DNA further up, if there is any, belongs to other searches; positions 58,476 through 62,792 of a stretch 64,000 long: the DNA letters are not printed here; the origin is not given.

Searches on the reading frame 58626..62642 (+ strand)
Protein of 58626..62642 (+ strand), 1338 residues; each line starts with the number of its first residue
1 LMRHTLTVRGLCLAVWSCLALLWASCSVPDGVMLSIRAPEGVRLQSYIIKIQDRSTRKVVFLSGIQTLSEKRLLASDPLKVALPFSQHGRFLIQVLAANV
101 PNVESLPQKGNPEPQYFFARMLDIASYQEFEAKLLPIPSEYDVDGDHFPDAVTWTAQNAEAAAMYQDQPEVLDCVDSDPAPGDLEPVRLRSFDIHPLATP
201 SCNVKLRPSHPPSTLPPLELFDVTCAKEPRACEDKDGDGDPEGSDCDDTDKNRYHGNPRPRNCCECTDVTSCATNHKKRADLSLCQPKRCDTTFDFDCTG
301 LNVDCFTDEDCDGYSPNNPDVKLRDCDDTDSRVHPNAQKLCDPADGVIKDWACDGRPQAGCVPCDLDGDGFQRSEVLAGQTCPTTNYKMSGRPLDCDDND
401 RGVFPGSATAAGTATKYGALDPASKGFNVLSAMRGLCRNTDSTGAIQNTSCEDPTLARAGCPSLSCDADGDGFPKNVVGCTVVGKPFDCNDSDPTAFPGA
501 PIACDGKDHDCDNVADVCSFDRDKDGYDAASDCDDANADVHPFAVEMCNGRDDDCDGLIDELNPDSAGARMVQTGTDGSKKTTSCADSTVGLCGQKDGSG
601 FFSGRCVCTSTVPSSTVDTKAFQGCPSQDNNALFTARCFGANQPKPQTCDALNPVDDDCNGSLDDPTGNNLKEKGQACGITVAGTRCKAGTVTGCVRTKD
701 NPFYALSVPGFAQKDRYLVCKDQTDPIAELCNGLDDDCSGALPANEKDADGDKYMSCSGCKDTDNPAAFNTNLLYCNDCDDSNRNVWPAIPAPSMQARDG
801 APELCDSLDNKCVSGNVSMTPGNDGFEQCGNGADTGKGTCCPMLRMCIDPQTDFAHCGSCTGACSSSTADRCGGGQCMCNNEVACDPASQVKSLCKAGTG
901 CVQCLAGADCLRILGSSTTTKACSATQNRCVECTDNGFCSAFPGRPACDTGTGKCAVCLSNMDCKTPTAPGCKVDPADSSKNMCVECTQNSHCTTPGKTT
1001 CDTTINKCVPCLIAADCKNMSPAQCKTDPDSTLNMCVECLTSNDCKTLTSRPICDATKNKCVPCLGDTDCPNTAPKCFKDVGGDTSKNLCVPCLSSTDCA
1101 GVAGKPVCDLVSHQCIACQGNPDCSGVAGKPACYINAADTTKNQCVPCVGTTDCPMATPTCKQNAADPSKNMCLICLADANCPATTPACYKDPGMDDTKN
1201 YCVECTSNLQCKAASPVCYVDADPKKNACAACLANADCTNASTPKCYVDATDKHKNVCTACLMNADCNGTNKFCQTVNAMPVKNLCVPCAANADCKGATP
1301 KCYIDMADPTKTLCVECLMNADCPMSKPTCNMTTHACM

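Call 4: search_protein_families(library=pfam, proteins=[window:58626-62642:+])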
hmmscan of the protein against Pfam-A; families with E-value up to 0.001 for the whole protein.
window:58626-62642:+ (1338 aa): 1 family
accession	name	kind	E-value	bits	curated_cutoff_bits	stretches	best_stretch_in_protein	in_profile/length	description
PF11617.13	Cu-binding_MopE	-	1e-20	74.1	27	2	532-561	1-30/30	Putative metal-binding motif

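Call 19: find_encoding_contigs(protein=window:58629-62642:+, flank=10000, max_places=4)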
Protein window:58629-62642:+ (1337 aa): 23 contigs read that carry it; 4 places shown.
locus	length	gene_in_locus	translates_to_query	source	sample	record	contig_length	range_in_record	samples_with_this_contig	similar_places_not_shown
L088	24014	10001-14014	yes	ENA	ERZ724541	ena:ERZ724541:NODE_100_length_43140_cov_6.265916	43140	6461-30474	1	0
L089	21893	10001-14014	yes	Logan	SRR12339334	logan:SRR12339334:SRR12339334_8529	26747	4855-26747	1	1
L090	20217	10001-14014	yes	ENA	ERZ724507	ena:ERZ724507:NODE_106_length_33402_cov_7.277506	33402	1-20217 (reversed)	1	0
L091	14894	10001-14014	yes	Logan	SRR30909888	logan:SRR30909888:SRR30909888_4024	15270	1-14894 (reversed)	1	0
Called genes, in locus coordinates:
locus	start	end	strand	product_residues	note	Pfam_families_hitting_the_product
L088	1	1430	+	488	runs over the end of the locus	PF05943:VipB, PF18945:VipB_2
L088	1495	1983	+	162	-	PF05638:T6SS_HCP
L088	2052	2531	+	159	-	PF04965:GPW_gp25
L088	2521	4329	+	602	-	PF05947:T6SS_TssF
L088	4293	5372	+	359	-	PF06996:T6SS_TssG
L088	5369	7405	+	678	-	PF05954:Phage_GPD, PF04717:Phage_base_V, PF22178:Gp5_trimer_C, PF06715:Gp5_C (faint)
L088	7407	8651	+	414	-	-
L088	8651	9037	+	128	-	PF14107:DUF4280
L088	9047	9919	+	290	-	-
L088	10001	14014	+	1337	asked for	PF11617:Cu-binding_MopE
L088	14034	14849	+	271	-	PF08238:Sel1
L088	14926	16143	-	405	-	-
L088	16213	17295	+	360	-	PF01118:Semialdhyde_dh, PF02774:Semialdhyde_dhC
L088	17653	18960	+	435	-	-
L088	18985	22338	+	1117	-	PF02369:Big_1 (faint), PF13620:CarboxypepD_reg, PF13715:CarbopepD_reg_2 (weak), PF07715:Plug (weak), PF25183:OMP_b-brl_4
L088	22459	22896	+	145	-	PF00903:Glyoxalase, PF13468:Glyoxalase_3 (weak), PF13669:Glyoxalase_4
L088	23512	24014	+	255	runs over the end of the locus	PF04116:FA_hydroxylase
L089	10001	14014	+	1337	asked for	PF11617:Cu-binding_MopE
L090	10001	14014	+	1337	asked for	PF11617:Cu-binding_MopE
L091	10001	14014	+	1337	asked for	PF11617:Cu-binding_MopE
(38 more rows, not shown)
